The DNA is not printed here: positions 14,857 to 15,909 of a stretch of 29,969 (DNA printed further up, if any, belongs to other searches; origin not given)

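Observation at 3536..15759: Two tandem giant paralogous surface proteins followed by a Zn-ribbon / degenerate KaiC-like pair: candidate surface-to-cytoplasm module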

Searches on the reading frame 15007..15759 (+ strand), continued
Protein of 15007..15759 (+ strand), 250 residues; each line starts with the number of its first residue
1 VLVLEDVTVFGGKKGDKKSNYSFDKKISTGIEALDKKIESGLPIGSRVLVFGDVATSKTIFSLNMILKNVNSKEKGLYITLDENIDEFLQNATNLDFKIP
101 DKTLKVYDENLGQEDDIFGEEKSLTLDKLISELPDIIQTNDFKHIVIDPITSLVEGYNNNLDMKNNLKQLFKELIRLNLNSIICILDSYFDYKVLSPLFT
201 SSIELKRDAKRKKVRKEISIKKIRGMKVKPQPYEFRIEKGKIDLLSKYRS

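Call 47: search_solved_structures(query=P0001, max_evalue=0.001, show_alignments=2)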
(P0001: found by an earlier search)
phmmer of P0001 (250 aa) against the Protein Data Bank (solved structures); distinct sequences matched with E-value up to 0.001: 48.
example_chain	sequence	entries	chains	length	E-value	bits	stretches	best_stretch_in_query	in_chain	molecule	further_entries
8zn5_B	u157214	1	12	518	2.8e-19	73.3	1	25-240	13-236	KaiC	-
8zn6_F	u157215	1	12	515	2.3e-18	70.3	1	22-239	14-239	KaiC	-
8zn7_D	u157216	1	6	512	3e-18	70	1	25-227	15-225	KaiC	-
8jon_A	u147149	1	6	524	5.5e-16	62.6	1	23-241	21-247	Circadian clock oscillator protein KaiC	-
3k0e_A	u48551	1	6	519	5.7e-16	62.5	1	19-239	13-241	Circadian clock protein kinase KaiC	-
7dyi_A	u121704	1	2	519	5.7e-16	62.5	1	19-239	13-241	Circadian clock protein kinase KaiC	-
1u9i_A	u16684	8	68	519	5.7e-16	62.5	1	19-239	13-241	KaiC | Circadian clock protein kinase kaiC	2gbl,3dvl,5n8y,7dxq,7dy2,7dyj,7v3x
3jzm_A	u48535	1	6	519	5.7e-16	62.5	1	19-239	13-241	Circadian clock protein kinase kaiC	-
7dyk_A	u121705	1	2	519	5.7e-16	62.5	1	19-239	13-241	Circadian clock protein kinase KaiC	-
3k0f_A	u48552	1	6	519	5.7e-16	62.5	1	19-239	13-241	Circadian clock protein kinase KaiC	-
3k09_A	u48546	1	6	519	5.8e-16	62.5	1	19-239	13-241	Circadian clock protein kinase kaiC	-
8wve_A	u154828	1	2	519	5.9e-16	62.5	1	19-239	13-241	Circadian clock oscillator protein KaiC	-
3k0a_A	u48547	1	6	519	5.9e-16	62.5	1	19-239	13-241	Circadian clock protein kinase KaiC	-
7dye_A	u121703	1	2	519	5.9e-16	62.5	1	19-239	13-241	Circadian clock protein kinase KaiC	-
7s65_A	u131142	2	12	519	6e-16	62.5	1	19-239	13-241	Circadian clock protein kinase KaiC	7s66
2w0m_A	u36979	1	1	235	1.6e-10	44.7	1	26-153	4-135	SSO2452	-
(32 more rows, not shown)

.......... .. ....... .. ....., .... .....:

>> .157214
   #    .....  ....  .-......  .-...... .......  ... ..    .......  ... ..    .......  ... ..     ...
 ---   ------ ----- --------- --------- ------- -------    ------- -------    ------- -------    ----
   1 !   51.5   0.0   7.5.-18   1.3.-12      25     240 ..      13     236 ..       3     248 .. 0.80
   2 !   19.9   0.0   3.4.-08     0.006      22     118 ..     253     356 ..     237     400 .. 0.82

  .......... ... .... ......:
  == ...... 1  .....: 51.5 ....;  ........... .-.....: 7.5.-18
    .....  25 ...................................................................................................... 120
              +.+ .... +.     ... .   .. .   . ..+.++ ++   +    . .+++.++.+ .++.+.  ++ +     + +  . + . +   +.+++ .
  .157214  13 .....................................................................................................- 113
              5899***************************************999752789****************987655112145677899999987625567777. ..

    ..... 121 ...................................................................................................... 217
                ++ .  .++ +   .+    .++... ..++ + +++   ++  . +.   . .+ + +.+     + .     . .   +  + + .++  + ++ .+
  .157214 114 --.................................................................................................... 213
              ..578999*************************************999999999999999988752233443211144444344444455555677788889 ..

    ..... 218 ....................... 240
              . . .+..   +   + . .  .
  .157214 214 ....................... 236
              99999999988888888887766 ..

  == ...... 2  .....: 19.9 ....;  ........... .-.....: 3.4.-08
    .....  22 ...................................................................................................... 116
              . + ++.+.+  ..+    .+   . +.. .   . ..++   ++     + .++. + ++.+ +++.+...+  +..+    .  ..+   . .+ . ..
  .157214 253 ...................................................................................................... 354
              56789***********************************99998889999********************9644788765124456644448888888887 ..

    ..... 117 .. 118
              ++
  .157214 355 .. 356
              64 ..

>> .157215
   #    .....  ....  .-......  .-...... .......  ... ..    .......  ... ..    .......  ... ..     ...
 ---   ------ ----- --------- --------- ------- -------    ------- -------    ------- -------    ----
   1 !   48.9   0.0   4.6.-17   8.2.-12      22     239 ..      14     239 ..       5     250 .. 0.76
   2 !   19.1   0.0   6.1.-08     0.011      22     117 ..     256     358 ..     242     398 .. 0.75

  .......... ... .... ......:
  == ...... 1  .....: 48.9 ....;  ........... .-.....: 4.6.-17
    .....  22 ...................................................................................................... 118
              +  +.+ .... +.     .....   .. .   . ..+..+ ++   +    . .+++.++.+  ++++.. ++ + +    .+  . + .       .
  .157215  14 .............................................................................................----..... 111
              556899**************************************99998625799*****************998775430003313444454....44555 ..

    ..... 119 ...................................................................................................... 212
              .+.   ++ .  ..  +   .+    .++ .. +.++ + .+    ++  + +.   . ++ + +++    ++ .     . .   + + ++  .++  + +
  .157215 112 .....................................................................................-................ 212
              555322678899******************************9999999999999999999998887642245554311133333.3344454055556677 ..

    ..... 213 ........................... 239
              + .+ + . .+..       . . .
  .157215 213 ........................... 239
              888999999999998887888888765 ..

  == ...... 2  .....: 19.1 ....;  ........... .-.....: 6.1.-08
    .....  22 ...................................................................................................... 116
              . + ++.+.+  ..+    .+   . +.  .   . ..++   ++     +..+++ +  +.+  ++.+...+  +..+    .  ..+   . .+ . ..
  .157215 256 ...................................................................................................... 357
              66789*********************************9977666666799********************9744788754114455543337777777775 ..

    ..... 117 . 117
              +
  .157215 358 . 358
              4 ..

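Call 48: search_protein_families(library=ncbifam, proteins=[P0001, P0003], max_evalue=0.01)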
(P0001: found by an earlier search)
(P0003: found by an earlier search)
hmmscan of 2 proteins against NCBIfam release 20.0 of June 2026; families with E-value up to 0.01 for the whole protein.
P0001 (250 aa): 14 families
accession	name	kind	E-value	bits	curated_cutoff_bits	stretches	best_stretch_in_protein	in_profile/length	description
NF006799.0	PRK09302.1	equivalog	3.2e-24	85.4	408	1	25-244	11-238/515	circadian clock protein KaiC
TIGR03881.1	KaiC_arch_4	hypoth_equivalog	2.2e-16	60.3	247.8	1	26-241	2-224/231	KaiC domain-containing protein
NF052589.1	ArlH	equivalog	6.1e-16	58.8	215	1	31-229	6-206/229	archaellum protein ArlH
TIGR03880.1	KaiC_arch_3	hypoth_equivalog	8.2e-16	58.2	249.45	1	30-185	1-151/224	KaiC domain-containing protein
TIGR02655.1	circ_KaiC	equivalog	2.8e-14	52.6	546.25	1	25-242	1-226/484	circadian clock protein KaiC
NF004723.0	PRK06067.1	subfamily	4.2e-14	52.7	194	1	25-225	14-214/243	flagellar accessory protein FlaH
TIGR03877.1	thermo_KaiC_1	hypoth_equivalog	2.9e-08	33.5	307.25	1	25-99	2-76/238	KaiC domain-containing protein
NF006320.0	PRK08533.1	equivalog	6.2e-07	29.3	215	1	31-204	10-179/230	flagellar accessory protein FlaH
NF045863.1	glide_MMOB1660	exception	2.7e-06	26.6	600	1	23-95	119-189/515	MMOB1660 family gliding motility ATPase complex subunit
TIGR03878.1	thermo_KaiC_2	hypoth_equivalog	2.8e-05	23.5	232.2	1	36-174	27-162/259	KaiC domain-containing protein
NF045936.2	MSC_0619_alpha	exception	4.5e-05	22.3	520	1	21-84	119-180/505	MSC_0619 family F1-like ATPase alpha subunit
NF005523.0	PRK07165.1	equivalog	6.3e-05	21.8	414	1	21-85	123-185/509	ATP F0F1 synthase subunit alpha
TIGR00416.1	sms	equivalog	0.00016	20.5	403.05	1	25-110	74-157/454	DNA repair protein RadA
NF006861.0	PRK09361.1-1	equivalog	0.0047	16.5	278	1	24-81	2-59/235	DNA repair and recombination protein RadB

P0003 (61 aa): 0 families

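Call 66: search_solved_structures(query=A5, max_evalue=10)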
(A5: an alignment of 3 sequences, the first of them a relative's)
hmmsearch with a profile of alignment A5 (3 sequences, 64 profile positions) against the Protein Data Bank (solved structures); distinct sequences matched with E-value up to 10: 0.

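Call 76: search_protein_families(library=padloc, proteins=[P0001, P0003], max_evalue=0.01)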
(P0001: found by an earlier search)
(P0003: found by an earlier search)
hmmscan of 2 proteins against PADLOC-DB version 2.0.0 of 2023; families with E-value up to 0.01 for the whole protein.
P0001 (250 aa): 0 families

P0003 (61 aa): 0 families

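Call 77: search_protein_families(library=phrogs, proteins=[P0001, P0003], max_evalue=0.01)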
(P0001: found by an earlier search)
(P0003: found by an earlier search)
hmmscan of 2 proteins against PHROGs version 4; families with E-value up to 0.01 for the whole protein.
P0001 (250 aa): 6 families
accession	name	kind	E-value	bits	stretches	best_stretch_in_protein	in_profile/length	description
phrog_239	-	DNA, RNA and nucleotide metabolism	9.4e-11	42.4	1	26-174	338-500/801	DNA primase/helicase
phrog_19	-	DNA, RNA and nucleotide metabolism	1.4e-06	28.5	1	22-150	330-466/621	DnaB-like replicative helicase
phrog_243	-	DNA, RNA and nucleotide metabolism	0.00069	19.6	1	31-176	22-176/273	DnaB-like replicative helicase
phrog_8337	-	DNA, RNA and nucleotide metabolism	0.0013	19.2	1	17-82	40-105/273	DNA repair protein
phrog_3123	-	unknown function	0.0033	17.1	1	100-178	425-495/583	-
phrog_97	-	other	0.0045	17.2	1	5-77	25-105/506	UvsX-like recombinase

P0003 (61 aa): 0 families

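Call 85: find_related_loci(query=A5, collection=viral_contigs, flank=10000)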
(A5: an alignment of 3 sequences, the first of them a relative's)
Query A5 (61 aa) in viral_contigs; peptide patterns used: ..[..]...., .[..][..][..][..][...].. (x = any residue, [..] = any of these).
600 stretches matched a pattern, but none encodes a relative of the query by tblastn (E <= 1e-3).

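Call 90: find_encoding_contigs(protein=P0168, flank=6000, max_places=1)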
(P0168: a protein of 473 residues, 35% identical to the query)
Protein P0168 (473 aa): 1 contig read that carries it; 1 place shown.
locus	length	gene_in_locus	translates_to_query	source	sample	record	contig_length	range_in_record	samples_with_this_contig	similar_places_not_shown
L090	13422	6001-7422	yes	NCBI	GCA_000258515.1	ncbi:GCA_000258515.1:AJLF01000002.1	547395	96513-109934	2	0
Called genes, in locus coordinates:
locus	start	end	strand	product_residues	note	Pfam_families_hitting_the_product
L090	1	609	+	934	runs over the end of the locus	PF05496:RuvB_N (weak), PF13177:DNA_pol3_delta2 (faint), PF00004:AAA, PF14890:Intein_splicing, PF14528:LAGLIDADG_3 (weak), PF21960:RCF1-5-like_lid (weak), PF25361:AAA_lid_RFC1 (weak), PF08542:Rep_fac_C, +1 more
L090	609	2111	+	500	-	PF03215:Rad17, PF05496:RuvB_N (weak), PF13173:AAA_14, PF13401:AAA_22 (faint), PF20720:nSTAND3 (faint), PF00004:AAA, PF21960:RCF1-5-like_lid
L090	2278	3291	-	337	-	PF18093:Trm5_N, PF25133:TYW2_N_2, PF02475:TRM5-TYW2_MTfase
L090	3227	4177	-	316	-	PF05763:DUF835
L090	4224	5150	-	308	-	PF04055:Radical_SAM, PF13353:Fer4_12 (weak), PF06463:Mob_synth_C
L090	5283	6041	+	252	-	-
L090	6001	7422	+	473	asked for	PF10150:RNase_E_G, PF04167:DUF402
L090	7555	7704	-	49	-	-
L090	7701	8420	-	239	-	PF00154:RecA_N, PF06745:ATPase, PF08423:Rad51, PF13481:AAA_25 (weak)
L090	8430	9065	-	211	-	PF00753:Lactamase_B, PF13483:Lactamase_B_3, PF23023:Anti-Pycsar_Apyc1 (faint), PF12706:Lactamase_B_2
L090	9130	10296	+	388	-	-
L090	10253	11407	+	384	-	PF00291:PALP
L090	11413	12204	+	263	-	PF02900:LigB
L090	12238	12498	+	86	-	PF22180:RH3_dom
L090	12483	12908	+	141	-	PF01850:PIN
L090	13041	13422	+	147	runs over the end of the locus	PF04073:tRNA_edit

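Call 91: find_encoding_contigs(protein=P0193, flank=6000, max_places=1)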
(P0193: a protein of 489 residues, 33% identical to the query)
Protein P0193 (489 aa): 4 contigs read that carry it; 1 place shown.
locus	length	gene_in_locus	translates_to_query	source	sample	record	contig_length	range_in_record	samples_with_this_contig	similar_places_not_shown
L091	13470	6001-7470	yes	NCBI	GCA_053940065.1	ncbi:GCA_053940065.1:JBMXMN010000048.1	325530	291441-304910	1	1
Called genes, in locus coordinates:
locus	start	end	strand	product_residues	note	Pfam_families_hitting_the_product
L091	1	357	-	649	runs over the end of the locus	-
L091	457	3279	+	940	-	PF01935:DUF87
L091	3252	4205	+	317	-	PF02729:OTCace_N, PF00185:OTCace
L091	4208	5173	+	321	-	PF22700:MVD-like_N (weak), PF00288:GHMP_kinases_N, PF08544:GHMP_kinases_C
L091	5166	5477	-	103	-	PF06677:Auto_anti-p27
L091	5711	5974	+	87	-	PF03685:UPF0147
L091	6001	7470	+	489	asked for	PF10150:RNase_E_G, PF04167:DUF402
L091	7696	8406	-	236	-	PF01381:HTH_3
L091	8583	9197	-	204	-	PF00318:Ribosomal_S2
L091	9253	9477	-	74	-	PF01194:RNA_pol_N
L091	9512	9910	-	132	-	PF00380:Ribosomal_S9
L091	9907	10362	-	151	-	PF00572:Ribosomal_L13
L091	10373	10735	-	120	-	PF17135:Ribosomal_L18, PF00828:Ribosomal_L27A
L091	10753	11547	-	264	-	PF01193:RNA_pol_L, PF01000:RNA_pol_A_bac, PF12838:Fer4_7 (faint), PF13746:Fer4_18 (weak), PF00037:Fer4 (weak), PF12837:Fer4_6 (weak), PF13187:Fer4_9, PF13237:Fer4_10, +1 more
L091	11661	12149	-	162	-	PF00025:Arf, PF00071:Ras, PF01926:MMR_HSR1 (weak), PF08477:Roc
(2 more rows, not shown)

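Call 94: find_encoding_contigs(protein=P0172, flank=5000, max_places=1)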
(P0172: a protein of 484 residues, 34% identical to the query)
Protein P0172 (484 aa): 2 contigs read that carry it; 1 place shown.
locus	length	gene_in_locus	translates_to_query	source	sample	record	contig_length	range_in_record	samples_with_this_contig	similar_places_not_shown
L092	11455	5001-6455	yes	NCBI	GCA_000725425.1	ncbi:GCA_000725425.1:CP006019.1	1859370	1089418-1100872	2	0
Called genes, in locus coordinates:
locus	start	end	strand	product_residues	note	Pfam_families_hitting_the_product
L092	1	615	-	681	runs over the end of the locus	PF01926:MMR_HSR1, PF02421:FeoB_N, PF03193:RsgA_GTPase (faint), PF09439:SRPRB (weak), PF17910:FeoB_Cyto, PF07670:Gate, PF07664:FeoB_C, PF07670:Gate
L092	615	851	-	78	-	PF04023:FeoA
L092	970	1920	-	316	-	PF04055:Radical_SAM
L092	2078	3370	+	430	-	PF07690:MFS_1, PF12832:MFS_1_like, PF07690:MFS_1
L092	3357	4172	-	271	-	PF00753:Lactamase_B, PF23023:Anti-Pycsar_Apyc1, PF12706:Lactamase_B_2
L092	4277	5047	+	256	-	-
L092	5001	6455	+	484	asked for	PF10150:RNase_E_G, PF04167:DUF402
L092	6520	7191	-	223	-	PF02616:SMC_ScpA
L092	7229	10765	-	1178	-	PF02463:SMC_N, PF13175:AAA_15, PF13304:AAA_21 (weak), PF13476:AAA_23, PF06470:SMC_hinge, PF24161:CCDC39 (weak), PF12795:MscS_porin (weak), PF16326:ABC_tran_CTD (weak), +3 more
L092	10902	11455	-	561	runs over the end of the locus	PF01642:MM_CoA_mutase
